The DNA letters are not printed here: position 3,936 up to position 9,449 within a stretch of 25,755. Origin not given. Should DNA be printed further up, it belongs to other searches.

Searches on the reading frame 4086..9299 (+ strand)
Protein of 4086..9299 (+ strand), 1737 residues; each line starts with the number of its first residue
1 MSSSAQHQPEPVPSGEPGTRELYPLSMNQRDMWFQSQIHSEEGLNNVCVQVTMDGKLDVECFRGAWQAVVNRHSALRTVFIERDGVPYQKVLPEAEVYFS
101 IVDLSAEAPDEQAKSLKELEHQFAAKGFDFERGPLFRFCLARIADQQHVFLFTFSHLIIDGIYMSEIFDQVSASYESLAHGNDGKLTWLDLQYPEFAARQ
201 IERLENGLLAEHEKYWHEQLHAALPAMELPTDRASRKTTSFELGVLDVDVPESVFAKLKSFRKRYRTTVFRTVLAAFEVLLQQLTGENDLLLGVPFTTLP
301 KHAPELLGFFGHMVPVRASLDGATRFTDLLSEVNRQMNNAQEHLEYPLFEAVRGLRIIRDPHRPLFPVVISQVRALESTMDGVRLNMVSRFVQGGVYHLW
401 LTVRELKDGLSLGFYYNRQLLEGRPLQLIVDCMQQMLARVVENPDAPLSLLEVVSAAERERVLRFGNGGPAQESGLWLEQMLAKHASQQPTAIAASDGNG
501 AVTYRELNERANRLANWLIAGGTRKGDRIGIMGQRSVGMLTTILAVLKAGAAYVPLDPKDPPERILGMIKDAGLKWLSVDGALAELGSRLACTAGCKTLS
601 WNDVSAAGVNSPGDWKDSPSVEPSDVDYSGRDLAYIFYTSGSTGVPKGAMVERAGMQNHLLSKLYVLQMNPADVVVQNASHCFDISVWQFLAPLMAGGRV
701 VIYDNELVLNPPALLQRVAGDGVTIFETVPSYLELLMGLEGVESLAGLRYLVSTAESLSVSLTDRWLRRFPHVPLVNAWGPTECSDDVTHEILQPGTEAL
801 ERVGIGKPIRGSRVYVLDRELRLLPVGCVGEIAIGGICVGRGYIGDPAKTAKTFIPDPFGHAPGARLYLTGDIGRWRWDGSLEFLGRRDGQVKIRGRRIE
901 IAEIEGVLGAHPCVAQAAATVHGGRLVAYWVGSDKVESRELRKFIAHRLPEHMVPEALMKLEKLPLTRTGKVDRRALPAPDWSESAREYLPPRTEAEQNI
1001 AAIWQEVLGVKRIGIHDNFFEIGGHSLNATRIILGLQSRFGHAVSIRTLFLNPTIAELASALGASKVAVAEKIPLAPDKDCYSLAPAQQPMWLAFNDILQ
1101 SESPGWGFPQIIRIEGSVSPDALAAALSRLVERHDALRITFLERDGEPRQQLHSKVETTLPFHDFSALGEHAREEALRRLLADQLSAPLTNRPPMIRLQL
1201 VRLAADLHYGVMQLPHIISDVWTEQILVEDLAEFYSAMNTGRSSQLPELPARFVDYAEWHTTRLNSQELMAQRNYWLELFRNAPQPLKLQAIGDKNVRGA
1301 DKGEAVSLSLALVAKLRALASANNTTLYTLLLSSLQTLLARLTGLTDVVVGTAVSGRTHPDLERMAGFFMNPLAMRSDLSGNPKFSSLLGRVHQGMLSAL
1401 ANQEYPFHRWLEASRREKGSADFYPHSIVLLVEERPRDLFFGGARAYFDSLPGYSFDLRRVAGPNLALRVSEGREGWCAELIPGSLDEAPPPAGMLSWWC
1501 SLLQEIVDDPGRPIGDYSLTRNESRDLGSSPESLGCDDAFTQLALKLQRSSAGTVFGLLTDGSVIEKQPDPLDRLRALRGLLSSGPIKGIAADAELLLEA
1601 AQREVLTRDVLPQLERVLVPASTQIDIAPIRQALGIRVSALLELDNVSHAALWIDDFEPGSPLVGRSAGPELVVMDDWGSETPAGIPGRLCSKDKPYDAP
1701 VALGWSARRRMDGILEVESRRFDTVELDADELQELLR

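Call 10: search_protein_families(library=pfam, proteins=[window:4086-9299:+], max_evalue=0.01)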
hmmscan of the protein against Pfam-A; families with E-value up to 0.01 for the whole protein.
window:4086-9299:+ (1737 aa): 4 families
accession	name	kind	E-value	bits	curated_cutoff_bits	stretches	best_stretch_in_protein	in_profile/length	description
PF00668.25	Condensation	-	1.4e-144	482.6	30.6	2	21-461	3-454/456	Condensation domain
PF00501.34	AMP-binding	-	8e-79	265.6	29.9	1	483-843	2-383/384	AMP-binding enzyme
PF00550.31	PP-binding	-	6.8e-15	55.5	20.8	1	1000-1062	3-67/67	Phosphopantetheine attachment site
PF13193.12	AMP-binding_C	-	6.4e-09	37.1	24.5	1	903-971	1-76/76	AMP-binding enzyme C-terminal domain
